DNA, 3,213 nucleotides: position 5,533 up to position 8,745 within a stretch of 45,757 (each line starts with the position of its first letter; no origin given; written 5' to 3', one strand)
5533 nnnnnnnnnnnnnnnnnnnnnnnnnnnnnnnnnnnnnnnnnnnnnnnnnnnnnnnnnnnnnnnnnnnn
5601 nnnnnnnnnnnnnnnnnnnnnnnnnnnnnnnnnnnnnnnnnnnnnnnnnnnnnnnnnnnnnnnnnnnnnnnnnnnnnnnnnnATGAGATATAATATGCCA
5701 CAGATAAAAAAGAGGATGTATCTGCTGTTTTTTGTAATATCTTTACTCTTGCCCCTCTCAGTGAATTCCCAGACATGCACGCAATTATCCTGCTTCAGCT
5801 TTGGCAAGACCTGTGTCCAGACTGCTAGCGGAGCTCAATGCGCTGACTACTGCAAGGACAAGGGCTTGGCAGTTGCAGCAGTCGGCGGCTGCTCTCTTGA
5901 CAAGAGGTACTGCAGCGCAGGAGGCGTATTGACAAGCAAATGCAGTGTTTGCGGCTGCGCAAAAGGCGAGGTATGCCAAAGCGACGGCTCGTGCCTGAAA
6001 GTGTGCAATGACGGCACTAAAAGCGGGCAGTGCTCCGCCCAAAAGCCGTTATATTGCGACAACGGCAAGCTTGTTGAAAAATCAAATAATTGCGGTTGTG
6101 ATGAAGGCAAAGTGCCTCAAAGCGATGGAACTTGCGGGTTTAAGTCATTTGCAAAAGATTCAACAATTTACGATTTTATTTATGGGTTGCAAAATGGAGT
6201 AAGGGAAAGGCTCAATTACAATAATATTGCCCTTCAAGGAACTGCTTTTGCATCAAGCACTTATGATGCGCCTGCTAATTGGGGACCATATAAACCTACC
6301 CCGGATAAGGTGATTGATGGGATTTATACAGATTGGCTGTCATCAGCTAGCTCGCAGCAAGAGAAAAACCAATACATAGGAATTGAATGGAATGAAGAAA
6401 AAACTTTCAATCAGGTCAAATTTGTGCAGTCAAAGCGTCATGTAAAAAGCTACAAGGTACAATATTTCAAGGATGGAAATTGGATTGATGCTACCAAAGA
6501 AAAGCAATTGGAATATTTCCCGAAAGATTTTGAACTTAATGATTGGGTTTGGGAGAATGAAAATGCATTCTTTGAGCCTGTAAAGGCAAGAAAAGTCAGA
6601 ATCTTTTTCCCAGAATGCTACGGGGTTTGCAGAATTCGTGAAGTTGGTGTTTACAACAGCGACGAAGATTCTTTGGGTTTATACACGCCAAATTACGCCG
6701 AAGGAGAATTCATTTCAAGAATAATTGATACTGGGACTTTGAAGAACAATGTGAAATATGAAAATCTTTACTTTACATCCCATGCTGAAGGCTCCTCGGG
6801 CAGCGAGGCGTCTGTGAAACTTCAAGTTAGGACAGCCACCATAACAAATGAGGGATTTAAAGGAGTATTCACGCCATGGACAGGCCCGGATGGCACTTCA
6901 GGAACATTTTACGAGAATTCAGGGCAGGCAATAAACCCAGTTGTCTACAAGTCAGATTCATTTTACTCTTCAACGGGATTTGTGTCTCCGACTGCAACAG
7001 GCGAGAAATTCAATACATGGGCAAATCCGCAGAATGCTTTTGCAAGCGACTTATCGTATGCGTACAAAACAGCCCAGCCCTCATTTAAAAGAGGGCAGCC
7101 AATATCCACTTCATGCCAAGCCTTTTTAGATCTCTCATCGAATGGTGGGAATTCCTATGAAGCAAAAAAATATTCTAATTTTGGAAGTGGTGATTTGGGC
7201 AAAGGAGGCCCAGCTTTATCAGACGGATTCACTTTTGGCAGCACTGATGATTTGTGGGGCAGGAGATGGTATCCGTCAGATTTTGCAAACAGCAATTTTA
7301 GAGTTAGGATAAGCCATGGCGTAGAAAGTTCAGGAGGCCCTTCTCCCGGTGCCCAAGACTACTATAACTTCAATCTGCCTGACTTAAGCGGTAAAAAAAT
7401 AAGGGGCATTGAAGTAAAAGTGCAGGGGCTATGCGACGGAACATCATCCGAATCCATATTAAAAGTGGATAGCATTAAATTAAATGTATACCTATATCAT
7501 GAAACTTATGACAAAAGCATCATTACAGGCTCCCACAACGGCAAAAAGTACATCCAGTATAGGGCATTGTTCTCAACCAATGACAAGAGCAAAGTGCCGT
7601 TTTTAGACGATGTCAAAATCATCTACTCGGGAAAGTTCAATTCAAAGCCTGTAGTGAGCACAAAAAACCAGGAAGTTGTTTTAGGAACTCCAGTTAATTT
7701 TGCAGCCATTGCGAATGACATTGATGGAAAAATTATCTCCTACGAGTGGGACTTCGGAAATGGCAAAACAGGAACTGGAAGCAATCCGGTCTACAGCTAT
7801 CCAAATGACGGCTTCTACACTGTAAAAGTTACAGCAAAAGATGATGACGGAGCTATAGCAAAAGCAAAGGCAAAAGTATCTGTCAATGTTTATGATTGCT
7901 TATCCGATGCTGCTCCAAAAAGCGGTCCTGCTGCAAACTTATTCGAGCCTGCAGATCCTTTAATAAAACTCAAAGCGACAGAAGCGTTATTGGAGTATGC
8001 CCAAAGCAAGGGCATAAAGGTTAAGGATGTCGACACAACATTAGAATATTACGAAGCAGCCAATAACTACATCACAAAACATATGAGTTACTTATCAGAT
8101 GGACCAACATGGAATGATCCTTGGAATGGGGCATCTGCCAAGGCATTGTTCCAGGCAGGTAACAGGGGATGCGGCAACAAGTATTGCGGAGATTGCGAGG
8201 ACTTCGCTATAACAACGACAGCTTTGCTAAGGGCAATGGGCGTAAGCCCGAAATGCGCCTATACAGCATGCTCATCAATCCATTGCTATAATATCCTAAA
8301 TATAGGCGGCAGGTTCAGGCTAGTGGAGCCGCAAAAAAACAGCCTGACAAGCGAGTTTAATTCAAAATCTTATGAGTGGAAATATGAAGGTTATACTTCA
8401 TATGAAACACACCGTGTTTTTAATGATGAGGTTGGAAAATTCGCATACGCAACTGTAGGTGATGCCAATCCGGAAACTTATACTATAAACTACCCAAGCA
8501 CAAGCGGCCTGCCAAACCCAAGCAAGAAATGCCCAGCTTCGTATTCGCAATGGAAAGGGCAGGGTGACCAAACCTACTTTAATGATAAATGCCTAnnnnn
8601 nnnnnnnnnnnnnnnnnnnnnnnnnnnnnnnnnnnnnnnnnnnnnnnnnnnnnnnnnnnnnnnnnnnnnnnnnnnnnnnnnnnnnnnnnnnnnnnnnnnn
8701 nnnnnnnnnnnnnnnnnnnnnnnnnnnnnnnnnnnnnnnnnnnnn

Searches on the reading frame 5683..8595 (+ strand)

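Call 67: search_protein_families(library=pfam, proteins=[window:5683-8595:+], max_evalue=0.001)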
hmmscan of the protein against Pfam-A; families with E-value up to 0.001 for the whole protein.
window:5683-8595:+ (971 aa): 6 families
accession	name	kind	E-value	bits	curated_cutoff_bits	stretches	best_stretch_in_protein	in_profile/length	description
PF18911.6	PKD_4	-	2e-17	63.4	27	1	653-733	1-82/85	PKD domain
PF00801.26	PKD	-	1.6e-14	54.1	23.5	1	660-726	6-73/80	PKD domain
PF22352.2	K319L-like_PKD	-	8.4e-06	26.1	27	1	660-734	2-84/84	K319L-like, PKD domain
PF22633.2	F5_F8_type_C_2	-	5.6e-05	24.1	27.8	1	209-307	1-91/91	NedA-like, galactose-binding domain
PF01841.26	Transglut_core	-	6.3e-05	23.7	23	1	783-860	11-76/108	Transglutaminase-like superfamily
PF17963.7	Big_9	-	0.0004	21.7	23.6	0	653-732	1-88/89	Bacterial Ig domain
